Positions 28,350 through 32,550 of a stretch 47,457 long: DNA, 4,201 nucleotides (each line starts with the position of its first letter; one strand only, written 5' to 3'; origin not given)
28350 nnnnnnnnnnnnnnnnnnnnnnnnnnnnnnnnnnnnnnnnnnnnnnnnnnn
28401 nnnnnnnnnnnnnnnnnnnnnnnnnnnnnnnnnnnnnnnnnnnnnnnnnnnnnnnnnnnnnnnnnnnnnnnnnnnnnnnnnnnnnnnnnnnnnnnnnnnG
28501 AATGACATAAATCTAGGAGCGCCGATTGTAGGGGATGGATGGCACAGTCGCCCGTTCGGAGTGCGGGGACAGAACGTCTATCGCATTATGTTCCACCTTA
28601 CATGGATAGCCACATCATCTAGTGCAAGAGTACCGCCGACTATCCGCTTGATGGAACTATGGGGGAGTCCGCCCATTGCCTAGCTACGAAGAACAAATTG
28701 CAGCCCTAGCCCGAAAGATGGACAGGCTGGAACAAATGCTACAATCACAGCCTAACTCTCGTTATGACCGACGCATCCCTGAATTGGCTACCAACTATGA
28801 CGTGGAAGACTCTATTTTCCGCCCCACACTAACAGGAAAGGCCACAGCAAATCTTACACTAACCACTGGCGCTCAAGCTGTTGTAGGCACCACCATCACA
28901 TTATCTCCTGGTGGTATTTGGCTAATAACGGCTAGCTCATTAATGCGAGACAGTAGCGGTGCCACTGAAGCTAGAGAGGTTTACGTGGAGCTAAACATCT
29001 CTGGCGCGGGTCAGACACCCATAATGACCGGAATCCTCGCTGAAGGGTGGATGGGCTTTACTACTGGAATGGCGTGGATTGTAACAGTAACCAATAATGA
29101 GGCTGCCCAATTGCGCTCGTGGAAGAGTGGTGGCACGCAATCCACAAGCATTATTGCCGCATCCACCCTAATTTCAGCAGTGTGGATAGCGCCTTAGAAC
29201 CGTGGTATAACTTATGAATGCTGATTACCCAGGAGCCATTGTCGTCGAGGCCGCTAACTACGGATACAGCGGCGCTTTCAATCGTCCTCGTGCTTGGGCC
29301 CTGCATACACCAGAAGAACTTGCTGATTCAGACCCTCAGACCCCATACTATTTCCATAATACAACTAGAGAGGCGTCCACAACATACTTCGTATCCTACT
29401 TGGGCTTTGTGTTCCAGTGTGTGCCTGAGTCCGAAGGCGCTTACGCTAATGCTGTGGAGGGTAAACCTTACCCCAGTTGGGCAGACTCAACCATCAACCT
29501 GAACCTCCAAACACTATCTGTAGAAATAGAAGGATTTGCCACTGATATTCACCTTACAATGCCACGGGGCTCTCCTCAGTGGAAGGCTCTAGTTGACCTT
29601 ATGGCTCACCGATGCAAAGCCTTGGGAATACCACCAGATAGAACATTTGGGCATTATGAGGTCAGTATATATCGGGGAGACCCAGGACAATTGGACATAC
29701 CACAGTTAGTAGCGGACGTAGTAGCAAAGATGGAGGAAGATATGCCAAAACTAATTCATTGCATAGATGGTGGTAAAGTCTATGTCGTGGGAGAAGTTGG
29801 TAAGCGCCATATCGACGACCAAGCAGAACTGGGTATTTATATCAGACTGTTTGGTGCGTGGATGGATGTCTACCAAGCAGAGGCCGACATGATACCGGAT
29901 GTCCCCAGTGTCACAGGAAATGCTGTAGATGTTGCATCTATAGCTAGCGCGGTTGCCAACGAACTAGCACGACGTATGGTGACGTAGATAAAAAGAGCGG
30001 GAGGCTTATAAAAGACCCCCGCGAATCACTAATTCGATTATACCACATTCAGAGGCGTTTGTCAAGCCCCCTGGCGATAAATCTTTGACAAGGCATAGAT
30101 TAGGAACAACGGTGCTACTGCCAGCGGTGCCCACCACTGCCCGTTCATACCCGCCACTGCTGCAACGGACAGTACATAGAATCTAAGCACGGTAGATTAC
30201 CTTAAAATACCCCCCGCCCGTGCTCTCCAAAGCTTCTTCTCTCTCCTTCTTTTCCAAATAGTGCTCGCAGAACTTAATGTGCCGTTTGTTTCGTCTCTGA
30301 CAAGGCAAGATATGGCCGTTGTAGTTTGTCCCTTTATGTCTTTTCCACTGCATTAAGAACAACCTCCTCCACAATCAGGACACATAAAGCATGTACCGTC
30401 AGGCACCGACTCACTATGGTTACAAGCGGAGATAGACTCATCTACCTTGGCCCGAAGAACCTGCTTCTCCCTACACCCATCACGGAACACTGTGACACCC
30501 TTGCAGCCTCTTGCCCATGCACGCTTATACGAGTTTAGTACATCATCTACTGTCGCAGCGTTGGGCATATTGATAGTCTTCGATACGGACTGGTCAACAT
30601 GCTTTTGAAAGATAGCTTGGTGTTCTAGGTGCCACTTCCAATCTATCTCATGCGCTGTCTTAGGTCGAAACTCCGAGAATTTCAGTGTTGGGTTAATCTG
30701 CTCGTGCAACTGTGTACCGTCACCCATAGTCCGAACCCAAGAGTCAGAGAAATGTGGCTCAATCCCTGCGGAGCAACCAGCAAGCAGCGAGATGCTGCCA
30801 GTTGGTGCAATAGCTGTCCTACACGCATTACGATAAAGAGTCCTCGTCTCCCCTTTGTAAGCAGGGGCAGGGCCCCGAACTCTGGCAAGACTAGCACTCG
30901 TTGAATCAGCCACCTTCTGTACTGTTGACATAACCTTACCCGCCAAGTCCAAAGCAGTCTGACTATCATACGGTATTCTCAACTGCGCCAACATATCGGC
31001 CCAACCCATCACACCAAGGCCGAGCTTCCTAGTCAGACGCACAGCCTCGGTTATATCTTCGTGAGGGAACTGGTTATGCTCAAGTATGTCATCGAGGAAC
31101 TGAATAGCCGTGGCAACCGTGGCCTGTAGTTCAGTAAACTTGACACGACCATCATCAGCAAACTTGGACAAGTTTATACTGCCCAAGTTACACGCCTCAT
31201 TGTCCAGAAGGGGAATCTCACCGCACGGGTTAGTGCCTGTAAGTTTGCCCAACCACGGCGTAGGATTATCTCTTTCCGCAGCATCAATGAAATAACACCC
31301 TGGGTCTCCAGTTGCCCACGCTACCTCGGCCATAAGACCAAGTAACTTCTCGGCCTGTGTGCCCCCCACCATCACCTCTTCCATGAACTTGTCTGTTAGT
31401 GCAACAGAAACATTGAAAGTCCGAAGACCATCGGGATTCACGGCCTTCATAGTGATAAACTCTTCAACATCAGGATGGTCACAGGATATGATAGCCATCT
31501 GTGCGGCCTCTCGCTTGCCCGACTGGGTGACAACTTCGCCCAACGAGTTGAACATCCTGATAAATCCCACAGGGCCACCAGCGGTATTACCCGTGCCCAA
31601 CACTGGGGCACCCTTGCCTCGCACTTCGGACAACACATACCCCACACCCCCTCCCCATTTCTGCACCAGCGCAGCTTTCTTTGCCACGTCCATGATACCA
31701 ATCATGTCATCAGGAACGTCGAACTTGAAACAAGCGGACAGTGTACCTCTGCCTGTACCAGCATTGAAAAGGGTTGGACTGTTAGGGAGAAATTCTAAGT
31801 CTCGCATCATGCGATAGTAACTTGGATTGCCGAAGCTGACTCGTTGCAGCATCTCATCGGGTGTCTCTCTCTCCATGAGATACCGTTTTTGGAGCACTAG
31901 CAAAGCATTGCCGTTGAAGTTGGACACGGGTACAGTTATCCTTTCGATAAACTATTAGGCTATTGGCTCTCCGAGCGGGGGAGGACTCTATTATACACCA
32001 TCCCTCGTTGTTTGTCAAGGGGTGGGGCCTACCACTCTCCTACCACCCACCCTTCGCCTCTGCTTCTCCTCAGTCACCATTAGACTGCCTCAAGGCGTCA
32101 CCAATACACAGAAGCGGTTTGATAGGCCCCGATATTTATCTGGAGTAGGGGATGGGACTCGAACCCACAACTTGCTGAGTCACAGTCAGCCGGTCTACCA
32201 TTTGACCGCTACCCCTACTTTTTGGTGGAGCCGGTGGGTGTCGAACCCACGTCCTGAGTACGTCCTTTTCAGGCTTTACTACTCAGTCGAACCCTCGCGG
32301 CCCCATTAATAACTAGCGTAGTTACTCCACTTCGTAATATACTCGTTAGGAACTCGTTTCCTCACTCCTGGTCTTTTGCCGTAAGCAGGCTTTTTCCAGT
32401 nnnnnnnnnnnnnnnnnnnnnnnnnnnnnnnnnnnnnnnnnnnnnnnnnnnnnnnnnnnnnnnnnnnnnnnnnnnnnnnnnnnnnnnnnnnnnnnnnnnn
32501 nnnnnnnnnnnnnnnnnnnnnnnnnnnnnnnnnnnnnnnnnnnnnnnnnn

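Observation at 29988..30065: Orphan promoter plus immediate terminator at the convergence point: predicted ~35-40-nt RNA antisense to the end of the late operon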

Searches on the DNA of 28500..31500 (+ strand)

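Call 6: search_dna_similar(query=window:28500-31500:+, collection=phages, mode=near)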
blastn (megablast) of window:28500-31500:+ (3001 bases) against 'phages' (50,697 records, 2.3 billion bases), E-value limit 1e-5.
No match.

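Call 64: search_rna_families(source=window, start=29850, end=30250, threshold=evalue, max_evalue=10)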
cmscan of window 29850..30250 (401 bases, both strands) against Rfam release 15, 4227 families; matches with E-value up to 10: 2.
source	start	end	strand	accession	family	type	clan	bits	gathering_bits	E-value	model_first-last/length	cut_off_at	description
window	30083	30150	-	RF01314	mir-1227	Gene; miRNA;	-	15.5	70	8.2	1-88/88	no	mir-1227 microRNA precursor family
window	29985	30091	-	RF00558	L20_leader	Cis-reg; leader;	-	12.7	58.7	9.8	1-127/127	no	Ribosomal protein L20 leader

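Call 65: search_dna_similar(query=window:29940-30200:+, collection=phages, mode=distant, max_evalue=1)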
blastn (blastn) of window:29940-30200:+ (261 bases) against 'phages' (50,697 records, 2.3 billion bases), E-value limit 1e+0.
Records with a match: 1; places in all: 1; records where one place covers at least 80% of the query: 0.
Best place of each record, by identity: 80-90% 1.
By first word of the organism name: Phage 1.
By host as written in the record: - 1.
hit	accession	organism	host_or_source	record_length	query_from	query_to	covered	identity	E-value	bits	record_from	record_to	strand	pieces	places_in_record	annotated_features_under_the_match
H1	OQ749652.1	Phage Phass-1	human gut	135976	98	126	11%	89.7%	9e-1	40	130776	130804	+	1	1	hypothetical protein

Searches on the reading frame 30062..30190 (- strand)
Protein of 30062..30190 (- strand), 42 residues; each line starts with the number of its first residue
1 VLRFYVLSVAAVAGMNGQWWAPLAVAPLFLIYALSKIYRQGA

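Call 53: search_protein_families(library=phrogs, proteins=[window:30062-30190:-], max_evalue=0.01)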
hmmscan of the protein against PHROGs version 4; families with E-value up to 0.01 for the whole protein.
window:30062-30190:- (42 aa): 0 families

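Call 76: search_protein_families(library=pfam, proteins=[window:30062-30190:-], max_evalue=1)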
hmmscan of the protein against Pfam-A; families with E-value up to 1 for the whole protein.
window:30062-30190:- (42 aa): 0 families

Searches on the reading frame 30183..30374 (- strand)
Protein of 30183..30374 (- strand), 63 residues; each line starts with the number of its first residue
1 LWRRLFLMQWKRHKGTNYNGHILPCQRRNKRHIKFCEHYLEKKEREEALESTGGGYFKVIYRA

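Call 19: search_protein_families(library=phrogs, proteins=[window:30183-30374:-])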
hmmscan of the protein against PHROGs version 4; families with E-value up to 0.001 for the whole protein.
window:30183-30374:- (63 aa): 0 families

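Call 76: search_protein_families(library=pfam, proteins=[window:30183-30374:-], max_evalue=1)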
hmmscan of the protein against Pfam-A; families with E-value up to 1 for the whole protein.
window:30183-30374:- (63 aa): 0 families

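Call 77: find_homologous_proteins(query=window:30186-30374:-, max_evalue=0.01)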
Query window:30186-30374:- (63 aa): 5 proteins with E <= 0.01 among 5 candidates.
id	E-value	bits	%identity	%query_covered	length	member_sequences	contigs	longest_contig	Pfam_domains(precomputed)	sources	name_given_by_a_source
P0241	1.8e-31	125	98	89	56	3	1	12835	-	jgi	-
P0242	5.4e-31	123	98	89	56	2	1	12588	-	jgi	-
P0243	4.2e-24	102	81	86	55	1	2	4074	-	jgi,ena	-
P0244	1.6e-23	100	81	84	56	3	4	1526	-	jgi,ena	-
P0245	3.0e-22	96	79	84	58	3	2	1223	-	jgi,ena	-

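Call 78: find_encoding_contigs(protein=P0243, flank=4000, max_places=4)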
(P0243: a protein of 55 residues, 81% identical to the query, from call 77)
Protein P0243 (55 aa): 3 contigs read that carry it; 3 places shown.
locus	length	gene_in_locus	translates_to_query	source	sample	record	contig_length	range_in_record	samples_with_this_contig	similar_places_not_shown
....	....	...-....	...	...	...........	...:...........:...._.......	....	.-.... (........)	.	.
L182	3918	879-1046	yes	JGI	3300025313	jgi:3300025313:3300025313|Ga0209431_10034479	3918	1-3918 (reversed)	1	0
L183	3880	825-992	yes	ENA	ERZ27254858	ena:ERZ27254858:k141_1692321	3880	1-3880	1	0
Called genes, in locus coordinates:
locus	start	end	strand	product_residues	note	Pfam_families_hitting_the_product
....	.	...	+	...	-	?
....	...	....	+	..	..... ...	-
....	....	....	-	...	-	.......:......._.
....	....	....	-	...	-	-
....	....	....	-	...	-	?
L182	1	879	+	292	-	?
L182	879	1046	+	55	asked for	-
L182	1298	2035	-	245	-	PF01510:Amidase_2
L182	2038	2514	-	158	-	-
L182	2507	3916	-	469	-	?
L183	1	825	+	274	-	?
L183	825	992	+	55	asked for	-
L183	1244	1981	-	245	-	PF01510:Amidase_2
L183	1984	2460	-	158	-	-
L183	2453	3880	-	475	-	?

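Call 79: find_encoding_contigs(protein=P0241, flank=8000, max_places=3)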
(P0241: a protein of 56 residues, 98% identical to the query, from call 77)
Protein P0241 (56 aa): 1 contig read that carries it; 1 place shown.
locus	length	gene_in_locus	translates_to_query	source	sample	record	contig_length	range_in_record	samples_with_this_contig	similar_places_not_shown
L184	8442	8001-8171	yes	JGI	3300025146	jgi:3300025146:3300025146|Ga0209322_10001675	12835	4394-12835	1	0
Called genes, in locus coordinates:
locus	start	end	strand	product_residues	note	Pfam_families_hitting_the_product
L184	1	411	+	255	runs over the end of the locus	-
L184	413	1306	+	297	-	PF13365:Trypsin_2, PF00089:Trypsin (faint)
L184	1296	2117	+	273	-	-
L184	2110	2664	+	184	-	PF04098:Rad52_Rad22 (weak)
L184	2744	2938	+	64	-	-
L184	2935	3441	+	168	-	PF02732:ERCC4 (weak)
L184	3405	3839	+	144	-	-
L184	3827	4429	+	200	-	PF06941:NT5C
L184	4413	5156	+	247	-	PF13482:RNase_H_2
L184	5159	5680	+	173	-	-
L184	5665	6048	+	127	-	-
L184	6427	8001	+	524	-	PF00317:Ribonuc_red_lgN (weak), PF02867:Ribonuc_red_lgC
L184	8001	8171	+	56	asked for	-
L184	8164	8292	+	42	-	-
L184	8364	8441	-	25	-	?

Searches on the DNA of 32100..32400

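Call 67: search_rna_families(source=window, start=32100, end=32400, threshold=gathering, show_alignments=2)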
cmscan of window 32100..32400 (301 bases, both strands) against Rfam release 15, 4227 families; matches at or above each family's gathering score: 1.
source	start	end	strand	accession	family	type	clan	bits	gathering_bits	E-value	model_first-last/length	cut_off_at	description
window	32148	32215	-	RF00005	tRNA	Gene; tRNA;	CL00001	41.9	29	8.2e-08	4-67/71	no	tRNA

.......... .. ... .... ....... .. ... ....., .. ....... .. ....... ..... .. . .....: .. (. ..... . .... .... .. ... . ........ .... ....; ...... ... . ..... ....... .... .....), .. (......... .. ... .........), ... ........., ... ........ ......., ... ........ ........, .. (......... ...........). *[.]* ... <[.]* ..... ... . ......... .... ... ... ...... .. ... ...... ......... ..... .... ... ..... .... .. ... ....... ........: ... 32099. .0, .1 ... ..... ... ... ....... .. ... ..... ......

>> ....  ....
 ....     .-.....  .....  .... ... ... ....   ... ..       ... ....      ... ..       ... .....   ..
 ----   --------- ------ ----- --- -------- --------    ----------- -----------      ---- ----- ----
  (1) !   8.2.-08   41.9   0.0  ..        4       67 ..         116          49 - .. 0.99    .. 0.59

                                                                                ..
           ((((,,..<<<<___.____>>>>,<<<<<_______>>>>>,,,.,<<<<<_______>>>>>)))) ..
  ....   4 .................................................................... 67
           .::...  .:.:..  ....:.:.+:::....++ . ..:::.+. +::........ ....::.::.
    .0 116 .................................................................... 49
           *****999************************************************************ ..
